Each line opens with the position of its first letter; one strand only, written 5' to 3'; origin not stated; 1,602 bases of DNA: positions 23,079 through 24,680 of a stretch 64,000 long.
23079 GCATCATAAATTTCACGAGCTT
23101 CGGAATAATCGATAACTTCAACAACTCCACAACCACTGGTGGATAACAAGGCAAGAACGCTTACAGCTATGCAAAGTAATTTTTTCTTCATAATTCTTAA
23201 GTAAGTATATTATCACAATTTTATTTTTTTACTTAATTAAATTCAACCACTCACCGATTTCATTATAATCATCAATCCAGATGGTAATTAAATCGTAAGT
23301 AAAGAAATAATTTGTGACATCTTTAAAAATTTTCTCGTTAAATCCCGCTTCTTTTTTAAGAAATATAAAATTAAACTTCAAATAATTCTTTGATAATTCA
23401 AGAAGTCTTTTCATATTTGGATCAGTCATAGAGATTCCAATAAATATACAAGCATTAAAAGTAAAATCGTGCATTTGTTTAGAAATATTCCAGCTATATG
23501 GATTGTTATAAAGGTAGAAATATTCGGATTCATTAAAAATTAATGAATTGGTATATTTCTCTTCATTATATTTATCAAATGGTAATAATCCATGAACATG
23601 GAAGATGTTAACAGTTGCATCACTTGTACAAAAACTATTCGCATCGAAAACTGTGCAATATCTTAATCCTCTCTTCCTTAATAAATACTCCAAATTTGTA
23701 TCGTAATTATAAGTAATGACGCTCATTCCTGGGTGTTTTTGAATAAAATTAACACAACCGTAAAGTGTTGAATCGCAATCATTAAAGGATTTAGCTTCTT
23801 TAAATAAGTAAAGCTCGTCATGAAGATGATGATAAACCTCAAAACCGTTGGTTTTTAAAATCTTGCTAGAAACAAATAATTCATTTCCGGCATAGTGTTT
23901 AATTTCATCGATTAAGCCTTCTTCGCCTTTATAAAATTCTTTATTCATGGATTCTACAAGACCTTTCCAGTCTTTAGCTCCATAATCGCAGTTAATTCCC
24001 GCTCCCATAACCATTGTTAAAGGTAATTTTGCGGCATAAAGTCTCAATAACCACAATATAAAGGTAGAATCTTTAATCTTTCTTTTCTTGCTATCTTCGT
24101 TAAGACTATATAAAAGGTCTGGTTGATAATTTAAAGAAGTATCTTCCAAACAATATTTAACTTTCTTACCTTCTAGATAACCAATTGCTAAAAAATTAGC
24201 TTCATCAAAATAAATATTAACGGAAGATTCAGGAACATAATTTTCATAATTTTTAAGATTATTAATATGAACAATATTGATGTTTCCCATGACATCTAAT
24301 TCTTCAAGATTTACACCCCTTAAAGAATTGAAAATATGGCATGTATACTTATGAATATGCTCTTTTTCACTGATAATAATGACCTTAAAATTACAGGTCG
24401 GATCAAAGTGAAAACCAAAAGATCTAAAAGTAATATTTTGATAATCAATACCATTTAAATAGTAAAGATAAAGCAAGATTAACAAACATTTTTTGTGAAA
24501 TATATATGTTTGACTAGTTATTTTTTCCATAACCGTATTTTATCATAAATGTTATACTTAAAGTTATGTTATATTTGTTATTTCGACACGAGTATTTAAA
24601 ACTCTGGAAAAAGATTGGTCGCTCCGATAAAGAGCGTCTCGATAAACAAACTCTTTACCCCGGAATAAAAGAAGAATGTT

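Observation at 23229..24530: Stand-alone SIR2_2-type protein with a novel N-terminal domain: candidate single-gene NAD-depleting defence module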

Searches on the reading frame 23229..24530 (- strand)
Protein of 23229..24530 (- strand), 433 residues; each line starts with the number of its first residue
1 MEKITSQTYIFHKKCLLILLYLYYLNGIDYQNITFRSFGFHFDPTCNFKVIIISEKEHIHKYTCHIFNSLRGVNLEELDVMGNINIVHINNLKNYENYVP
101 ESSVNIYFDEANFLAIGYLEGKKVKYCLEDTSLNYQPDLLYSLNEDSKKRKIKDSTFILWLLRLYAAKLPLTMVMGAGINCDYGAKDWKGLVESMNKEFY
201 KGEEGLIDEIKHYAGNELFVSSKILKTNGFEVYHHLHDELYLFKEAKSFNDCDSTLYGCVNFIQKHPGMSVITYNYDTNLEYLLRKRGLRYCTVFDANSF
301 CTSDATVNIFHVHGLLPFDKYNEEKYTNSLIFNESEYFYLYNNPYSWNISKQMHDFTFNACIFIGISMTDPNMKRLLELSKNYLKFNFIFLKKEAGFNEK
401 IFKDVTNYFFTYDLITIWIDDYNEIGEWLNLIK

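Call 3: search_protein_families(library=pfam, proteins=[window:23229-24530:-], max_evalue=0.1)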
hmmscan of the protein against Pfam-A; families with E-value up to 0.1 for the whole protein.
window:23229-24530:- (433 aa): 1 family
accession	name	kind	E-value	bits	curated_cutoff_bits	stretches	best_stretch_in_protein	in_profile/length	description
PF13289.12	SIR2_2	-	3.3e-12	47.1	24.5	1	270-382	2-107/141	SIR2-like domain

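Call 4: search_protein_families(library=padloc, proteins=[window:23229-24530:-], max_evalue=0.1)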
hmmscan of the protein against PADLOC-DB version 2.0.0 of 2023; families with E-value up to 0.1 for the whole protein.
window:23229-24530:- (433 aa): 3 families
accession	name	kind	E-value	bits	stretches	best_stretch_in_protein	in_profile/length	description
PDLC00407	ThsA1|ThsA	-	2.8e-06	24.3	1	269-432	104-274/478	STALD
PDLC04087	SIR2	-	0.00019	18.4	1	264-305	128-169/343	-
PDLC04082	SIR2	-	0.0039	14.2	1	262-304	122-164/345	-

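Call 5: search_protein_families(library=ncbifam, proteins=[window:23229-24530:-], max_evalue=0.1)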
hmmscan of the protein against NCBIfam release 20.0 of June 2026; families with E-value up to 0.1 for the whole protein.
window:23229-24530:- (433 aa): 0 families

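Call 7: search_solved_structures(query=window:23229-24530:-, max_evalue=10, show_alignments=3)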
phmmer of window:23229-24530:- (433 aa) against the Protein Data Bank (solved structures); distinct sequences matched with E-value up to 10: 1.
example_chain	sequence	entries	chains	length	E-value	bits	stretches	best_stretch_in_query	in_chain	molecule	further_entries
3aal_A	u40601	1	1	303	0.09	14.9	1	34-119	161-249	Probable endonuclease 4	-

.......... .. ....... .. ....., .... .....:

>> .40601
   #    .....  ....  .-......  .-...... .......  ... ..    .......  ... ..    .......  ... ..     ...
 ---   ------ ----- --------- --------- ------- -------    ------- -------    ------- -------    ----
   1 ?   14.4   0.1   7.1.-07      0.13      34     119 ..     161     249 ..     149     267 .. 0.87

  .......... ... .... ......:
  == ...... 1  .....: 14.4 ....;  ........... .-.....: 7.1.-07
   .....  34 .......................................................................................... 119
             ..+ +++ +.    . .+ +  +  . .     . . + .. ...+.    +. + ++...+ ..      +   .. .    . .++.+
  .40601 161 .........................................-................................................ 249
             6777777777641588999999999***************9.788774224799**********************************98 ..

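Call 9: find_homologous_proteins(query=window:23229-24530:-, max_evalue=0.001)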
Query window:23229-24530:- (433 aa): 200 proteins with E <= 0.001 among 5305 candidates; the best 120 are listed.
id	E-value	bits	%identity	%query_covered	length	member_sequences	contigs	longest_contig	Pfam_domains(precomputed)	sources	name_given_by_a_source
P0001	3.1e-267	905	88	100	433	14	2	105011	PF13289.13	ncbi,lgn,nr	ncbi:MAG: SIR2 family protein [Erysipelotrichaceae bacterium]|nr:SIR2 family protein [Erysipelotrich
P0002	3.0e-202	691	68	100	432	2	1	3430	PF13289.13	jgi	-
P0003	2.0e-195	668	67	100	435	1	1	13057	PF13289.13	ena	-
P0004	2.5e-195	668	67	100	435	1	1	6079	PF13289.13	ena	-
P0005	2.8e-195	668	67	100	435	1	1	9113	PF13289.13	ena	-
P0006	4.1e-195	667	67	100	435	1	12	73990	PF13289.13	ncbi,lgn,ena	-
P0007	5.2e-195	667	66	100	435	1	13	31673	PF13289.13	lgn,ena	-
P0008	7.8e-195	666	66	100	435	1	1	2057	PF13289.13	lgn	-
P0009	8.9e-195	666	66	100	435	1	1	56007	PF13289.13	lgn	-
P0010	9.1e-195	666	67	100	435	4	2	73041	PF13289.13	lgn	-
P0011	1.2e-194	665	66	100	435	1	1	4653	PF13289.13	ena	-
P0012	1.4e-194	665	66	100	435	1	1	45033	PF13289.13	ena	-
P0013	2.5e-194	664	66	100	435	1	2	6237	PF13289.13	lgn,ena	-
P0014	5.7e-194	663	66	100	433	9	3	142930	PF13289.13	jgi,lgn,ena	-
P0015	1.9e-193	662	66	100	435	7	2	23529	PF13289.13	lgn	-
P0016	3.8e-193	661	66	100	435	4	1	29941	PF13289.13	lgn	-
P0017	7.5e-193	660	66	100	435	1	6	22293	PF13289.13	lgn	-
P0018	9.5e-193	659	66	100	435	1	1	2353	PF13289.13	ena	-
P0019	1.8e-192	658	67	100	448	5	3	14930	PF13289.13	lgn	-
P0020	2.4e-191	655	67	100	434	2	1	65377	PF13289.13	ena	-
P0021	5.5e-191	653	66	100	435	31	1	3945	PF13289.13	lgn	-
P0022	1.9e-190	652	65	100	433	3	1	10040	PF13289.13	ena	-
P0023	4.3e-190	650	68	100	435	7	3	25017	PF13289.13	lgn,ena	-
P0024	1.9e-189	648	66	100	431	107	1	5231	PF13289.13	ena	-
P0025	3.5e-188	644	65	100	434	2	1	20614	PF13289.13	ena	-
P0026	1.6e-187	642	65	100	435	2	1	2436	PF13289.13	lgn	-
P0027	3.5e-187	641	64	100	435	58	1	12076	PF13289.13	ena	-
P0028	5.4e-187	640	65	100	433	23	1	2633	PF13289.13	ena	-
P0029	1.0e-186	639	65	100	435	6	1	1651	PF13289.13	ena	-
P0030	3.0e-186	638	64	100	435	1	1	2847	PF13289.13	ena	-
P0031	4.9e-186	637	64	100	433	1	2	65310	PF13289.13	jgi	-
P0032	1.2e-185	636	60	100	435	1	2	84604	PF13289.13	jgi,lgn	jgi:hypothetical protein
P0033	2.0e-185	635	64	100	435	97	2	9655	PF13289.13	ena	-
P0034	3.9e-185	634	64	100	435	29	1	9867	PF13289.13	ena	-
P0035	8.8e-185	633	64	100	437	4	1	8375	PF13289.13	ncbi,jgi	ncbi:MAG: SIR2 family protein [Bacilli bacterium]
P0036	3.8e-184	631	61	100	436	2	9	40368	PF13289.13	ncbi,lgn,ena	-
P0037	3.6e-183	628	65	99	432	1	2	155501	PF13289.13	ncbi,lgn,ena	-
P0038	4.3e-183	627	64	100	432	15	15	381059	PF13289.13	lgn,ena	-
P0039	9.9e-183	626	61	100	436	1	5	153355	PF13289.13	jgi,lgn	jgi:hypothetical protein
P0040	2.3e-182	625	64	100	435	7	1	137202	PF13289.13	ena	-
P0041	2.8e-181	621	64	99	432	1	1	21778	PF13289.13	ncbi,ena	-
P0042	1.0e-180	620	63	100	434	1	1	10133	PF13289.13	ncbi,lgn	-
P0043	1.1e-180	619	63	100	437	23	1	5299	PF13289.13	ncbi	-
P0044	2.4e-180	618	61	100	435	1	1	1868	PF13289.13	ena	-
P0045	2.7e-180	618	63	100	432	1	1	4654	PF13289.13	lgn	-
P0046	3.0e-180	618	61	99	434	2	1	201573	PF13289.13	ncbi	-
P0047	3.0e-180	618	64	100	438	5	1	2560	PF13289.13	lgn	-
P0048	4.0e-180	618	61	100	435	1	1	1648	PF13289.13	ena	-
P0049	4.7e-180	617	63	99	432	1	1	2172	PF13289.13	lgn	-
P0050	4.9e-180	617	63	100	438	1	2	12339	PF13289.13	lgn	-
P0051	6.2e-180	617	63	100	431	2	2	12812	PF13289.13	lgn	-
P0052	7.0e-180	617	62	100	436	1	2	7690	PF13289.13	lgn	-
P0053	1.5e-179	616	63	99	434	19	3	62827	PF13289.13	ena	-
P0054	1.8e-179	615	63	100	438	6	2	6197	PF13289.13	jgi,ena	-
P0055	1.4e-178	612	63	99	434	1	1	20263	PF13289.13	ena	-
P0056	3.9e-178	611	63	99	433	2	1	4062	PF13289.13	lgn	-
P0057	1.2e-177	609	61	99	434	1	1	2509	PF13289.13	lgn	-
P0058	4.1e-177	608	61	100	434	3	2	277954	PF13289.13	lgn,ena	-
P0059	4.6e-177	608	61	99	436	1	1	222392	PF13289.13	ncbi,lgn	-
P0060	5.4e-177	607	62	100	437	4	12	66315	PF13289.13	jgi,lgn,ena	jgi:hypothetical protein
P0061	5.5e-177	607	60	99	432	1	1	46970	PF13289.13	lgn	-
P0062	6.1e-177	607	62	100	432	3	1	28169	PF13289.13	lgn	-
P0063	6.7e-177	607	62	99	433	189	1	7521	PF13289.13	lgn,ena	-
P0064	1.6e-176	606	60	100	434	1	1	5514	PF13289.13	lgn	-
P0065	3.2e-176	605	62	98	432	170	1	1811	PF13289.13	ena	-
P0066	4.6e-176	604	60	99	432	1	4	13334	PF13289.13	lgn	-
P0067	5.7e-176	604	60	99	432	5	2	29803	PF13289.13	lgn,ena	-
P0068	6.3e-176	604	60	99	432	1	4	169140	PF13289.13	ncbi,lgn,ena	-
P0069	6.5e-176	604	60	100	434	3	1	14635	PF13289.13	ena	-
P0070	9.7e-176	603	62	100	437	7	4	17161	PF13289.13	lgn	-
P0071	1.9e-175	602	62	99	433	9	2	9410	PF13289.13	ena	-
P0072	2.7e-175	602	60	99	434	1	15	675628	PF13289.13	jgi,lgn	jgi:hypothetical protein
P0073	2.9e-175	602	62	99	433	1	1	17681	PF13289.13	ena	-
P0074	4.2e-175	601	62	99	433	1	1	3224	PF13289.13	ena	-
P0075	6.5e-175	600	61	100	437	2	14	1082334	PF13289.13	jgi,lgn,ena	jgi:hypothetical protein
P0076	7.4e-175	600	60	99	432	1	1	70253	PF13289.13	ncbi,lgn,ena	-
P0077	8.2e-175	600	62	99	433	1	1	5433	PF13289.13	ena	-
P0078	2.1e-174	599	61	100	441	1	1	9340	PF13289.13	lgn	-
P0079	5.5e-174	597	59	100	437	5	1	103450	PF13289.13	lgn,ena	-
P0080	8.2e-174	597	58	99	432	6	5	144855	PF13289.13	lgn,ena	-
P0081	1.2e-173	596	61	99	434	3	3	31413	PF13289.13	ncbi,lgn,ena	-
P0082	1.9e-173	596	59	100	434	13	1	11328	PF13289.13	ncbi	-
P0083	2.2e-173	595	62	100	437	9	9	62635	PF13289.13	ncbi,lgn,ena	-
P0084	5.4e-173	594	59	100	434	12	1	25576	PF13289.13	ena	-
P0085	5.4e-173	594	60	99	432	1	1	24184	PF13289.13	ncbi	-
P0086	6.0e-173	594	60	100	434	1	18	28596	PF13289.13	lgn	-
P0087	1.5e-172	593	60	99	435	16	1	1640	PF13289.13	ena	-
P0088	2.0e-172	592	61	99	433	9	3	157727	PF13289.13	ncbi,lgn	-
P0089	2.3e-172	592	61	100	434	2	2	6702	PF13289.13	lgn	-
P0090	2.4e-172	592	60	100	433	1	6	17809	PF13289.13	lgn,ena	-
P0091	3.1e-172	592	58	99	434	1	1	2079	PF13289.13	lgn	-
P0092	3.3e-172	592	60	100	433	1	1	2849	PF13289.13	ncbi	-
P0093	3.6e-172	591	59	100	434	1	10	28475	PF13289.13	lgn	-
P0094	8.0e-172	590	60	99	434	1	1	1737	PF13289.13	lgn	-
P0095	9.6e-172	590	58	100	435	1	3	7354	PF13289.13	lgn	-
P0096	9.9e-172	590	59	100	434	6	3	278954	PF13289.13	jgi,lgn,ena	-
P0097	1.2e-171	590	59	100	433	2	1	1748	PF13289.13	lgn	-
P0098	1.7e-171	589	59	99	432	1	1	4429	PF13289.13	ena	-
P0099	4.1e-171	588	60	100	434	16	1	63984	PF13289.13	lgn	-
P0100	6.0e-171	587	59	99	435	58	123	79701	PF13289.13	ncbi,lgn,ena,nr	ncbi:MAG: SIR2 family protein [Candidatus Enterosoma sp.]|nr:SIR2 family protein [Bacilli bacterium]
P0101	7.0e-171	587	59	100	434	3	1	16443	PF13289.13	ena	-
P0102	1.8e-170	586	58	98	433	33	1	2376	PF13289.13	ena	-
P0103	2.6e-170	585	58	100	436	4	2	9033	PF13289.13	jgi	jgi:hypothetical protein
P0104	2.7e-170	585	59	100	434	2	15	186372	PF13289.13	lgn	-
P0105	2.8e-170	585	60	99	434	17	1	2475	PF13289.13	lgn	-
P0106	3.3e-170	585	59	100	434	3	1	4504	PF13289.13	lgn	-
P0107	3.3e-170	585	60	99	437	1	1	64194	PF13289.13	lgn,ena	-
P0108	3.5e-170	585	61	99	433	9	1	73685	PF13289.13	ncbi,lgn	-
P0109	4.4e-170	585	59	100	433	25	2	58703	PF13289.13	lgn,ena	-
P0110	4.7e-170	584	59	100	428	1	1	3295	PF13289.13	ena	-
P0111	5.0e-170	584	60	100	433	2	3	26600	PF13289.13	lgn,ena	-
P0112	8.0e-170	584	59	100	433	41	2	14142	PF13289.13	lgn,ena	-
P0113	8.0e-170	584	59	100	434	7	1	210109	PF13289.13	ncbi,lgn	-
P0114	9.6e-170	583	62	100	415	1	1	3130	PF13289.13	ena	-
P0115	2.2e-169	582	60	100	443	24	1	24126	PF13289.13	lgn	-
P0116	3.1e-169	582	59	99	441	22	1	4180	PF13289.13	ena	-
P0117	3.4e-169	582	59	99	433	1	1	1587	PF13289.13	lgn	-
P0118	4.1e-169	581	61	99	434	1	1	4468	PF13289.13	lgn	-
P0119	4.4e-169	581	58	94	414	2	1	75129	PF13289.13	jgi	jgi:hypothetical protein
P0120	4.4e-169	581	59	99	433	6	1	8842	PF13289.13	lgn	-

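Call 10: find_encoding_contigs(protein=P0001, flank=8000, max_places=2)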
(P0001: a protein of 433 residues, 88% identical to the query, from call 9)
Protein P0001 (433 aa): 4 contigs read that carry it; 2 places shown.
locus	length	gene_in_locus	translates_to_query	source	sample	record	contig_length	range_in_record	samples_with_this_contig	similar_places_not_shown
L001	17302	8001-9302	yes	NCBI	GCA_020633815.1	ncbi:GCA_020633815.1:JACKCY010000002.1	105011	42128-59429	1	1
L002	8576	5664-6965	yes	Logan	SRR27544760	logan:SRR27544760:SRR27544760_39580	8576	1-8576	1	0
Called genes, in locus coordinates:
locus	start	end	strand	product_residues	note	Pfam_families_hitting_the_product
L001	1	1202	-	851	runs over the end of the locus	-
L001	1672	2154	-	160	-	PF04525:LOR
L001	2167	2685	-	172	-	-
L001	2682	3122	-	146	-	-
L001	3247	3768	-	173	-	PF13306:LRR_5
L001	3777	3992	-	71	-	-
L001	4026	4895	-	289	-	PF09479:Flg_new, PF18998:Flg_new_2 (weak), PF09479:Flg_new (weak)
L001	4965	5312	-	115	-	PF09479:Flg_new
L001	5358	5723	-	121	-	PF09479:Flg_new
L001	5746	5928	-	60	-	PF09479:Flg_new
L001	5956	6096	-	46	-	PF09479:Flg_new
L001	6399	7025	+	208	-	-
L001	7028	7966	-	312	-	PF00135:COesterase (weak), PF20434:BD-FAE, PF07859:Abhydrolase_3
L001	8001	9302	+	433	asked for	PF13289:SIR2_2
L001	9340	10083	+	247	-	-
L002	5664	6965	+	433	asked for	PF13289:SIR2_2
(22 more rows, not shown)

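Call 11: find_encoding_contigs(protein=P0075, flank=8000, max_places=2)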
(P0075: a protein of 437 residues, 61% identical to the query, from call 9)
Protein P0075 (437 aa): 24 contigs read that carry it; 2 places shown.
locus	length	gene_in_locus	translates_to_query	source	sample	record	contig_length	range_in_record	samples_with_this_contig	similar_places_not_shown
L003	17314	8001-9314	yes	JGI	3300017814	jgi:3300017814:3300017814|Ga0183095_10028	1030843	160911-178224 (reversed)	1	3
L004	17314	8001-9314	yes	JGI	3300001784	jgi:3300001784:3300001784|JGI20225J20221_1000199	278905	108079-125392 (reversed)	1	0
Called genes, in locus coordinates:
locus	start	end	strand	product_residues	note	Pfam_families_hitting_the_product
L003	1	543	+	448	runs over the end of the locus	PF00344:SecY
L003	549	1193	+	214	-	PF00406:ADK, PF13207:AAA_17, PF05191:ADK_lid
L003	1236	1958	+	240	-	PF00557:Peptidase_M24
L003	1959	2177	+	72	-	PF01176:eIF-1a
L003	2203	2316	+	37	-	PF00444:Ribosomal_L36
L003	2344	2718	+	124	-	PF00416:Ribosomal_S13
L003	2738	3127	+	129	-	PF00411:Ribosomal_S11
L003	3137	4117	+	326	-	PF01193:RNA_pol_L, PF01000:RNA_pol_A_bac, PF03118:RNA_pol_A_CTD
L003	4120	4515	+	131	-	PF01196:Ribosomal_L17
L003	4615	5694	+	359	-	PF00990:GGDEF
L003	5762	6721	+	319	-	PF00056:Ldh_1_N, PF02866:Ldh_1_C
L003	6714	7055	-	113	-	-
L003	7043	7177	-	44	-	-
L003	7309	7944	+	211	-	PF00702:Hydrolase, PF08645:PNK3P (weak), PF13419:HAD_2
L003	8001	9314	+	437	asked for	PF13289:SIR2_2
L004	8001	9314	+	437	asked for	PF13289:SIR2_2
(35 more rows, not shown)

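Call 12: find_encoding_contigs(protein=P0100, flank=8000, max_places=3)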
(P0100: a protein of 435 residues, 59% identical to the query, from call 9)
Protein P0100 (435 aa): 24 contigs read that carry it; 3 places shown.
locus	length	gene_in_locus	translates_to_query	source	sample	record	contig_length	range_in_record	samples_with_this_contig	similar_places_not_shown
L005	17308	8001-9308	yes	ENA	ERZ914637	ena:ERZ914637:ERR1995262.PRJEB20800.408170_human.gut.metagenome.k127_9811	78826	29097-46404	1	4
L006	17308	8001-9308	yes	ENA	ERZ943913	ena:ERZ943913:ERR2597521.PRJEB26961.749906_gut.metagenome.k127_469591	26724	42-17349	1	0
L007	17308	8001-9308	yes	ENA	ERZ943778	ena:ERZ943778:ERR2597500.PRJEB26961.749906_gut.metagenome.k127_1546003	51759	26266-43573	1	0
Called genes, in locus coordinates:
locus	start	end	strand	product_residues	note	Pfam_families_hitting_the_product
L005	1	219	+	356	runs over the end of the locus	PF00044:Gp_dh_N, PF02800:Gp_dh_C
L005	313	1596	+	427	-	PF00162:PGK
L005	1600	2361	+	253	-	PF00121:TIM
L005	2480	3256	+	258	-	PF01027:Bax1-I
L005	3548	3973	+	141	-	PF00164:Ribosom_S12_S23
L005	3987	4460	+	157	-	PF00177:Ribosomal_S7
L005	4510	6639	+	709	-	PF00009:GTP_EFTU, PF22042:EF-G_D2, PF03144:GTP_EFTU_D2, PF16658:RF3_C (weak), PF14492:EFG_III, PF03764:EFG_IV, PF00679:EFG_C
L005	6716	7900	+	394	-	PF00009:GTP_EFTU, PF03144:GTP_EFTU_D2, PF03143:GTP_EFTU_D3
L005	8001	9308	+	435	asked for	PF13289:SIR2_2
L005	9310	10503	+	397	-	PF06271:RDD (weak)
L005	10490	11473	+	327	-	-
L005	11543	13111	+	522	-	PF00005:ABC_tran, PF13304:AAA_21 (faint)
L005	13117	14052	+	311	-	PF00528:BPD_transp_1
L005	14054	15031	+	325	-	PF00528:BPD_transp_1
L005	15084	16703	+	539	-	PF13416:SBP_bac_8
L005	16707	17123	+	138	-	-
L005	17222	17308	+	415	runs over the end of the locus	PF06271:RDD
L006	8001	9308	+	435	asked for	PF13289:SIR2_2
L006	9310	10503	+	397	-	PF06271:RDD (weak)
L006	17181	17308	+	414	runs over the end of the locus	PF06271:RDD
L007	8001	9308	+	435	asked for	PF13289:SIR2_2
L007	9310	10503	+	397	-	PF06271:RDD (weak)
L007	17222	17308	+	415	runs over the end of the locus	PF06271:RDD (weak)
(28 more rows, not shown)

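Call 18: search_solved_structures(query=A1, max_evalue=10, show_alignments=4)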
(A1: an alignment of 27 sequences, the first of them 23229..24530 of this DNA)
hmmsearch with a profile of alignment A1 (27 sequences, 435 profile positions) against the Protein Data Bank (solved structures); distinct sequences matched with E-value up to 10: 1.
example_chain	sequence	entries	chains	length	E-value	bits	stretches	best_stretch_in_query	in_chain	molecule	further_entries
8wc0_A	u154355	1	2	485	0.14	14.4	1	357-434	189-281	NAD(+) hydrolase ThsA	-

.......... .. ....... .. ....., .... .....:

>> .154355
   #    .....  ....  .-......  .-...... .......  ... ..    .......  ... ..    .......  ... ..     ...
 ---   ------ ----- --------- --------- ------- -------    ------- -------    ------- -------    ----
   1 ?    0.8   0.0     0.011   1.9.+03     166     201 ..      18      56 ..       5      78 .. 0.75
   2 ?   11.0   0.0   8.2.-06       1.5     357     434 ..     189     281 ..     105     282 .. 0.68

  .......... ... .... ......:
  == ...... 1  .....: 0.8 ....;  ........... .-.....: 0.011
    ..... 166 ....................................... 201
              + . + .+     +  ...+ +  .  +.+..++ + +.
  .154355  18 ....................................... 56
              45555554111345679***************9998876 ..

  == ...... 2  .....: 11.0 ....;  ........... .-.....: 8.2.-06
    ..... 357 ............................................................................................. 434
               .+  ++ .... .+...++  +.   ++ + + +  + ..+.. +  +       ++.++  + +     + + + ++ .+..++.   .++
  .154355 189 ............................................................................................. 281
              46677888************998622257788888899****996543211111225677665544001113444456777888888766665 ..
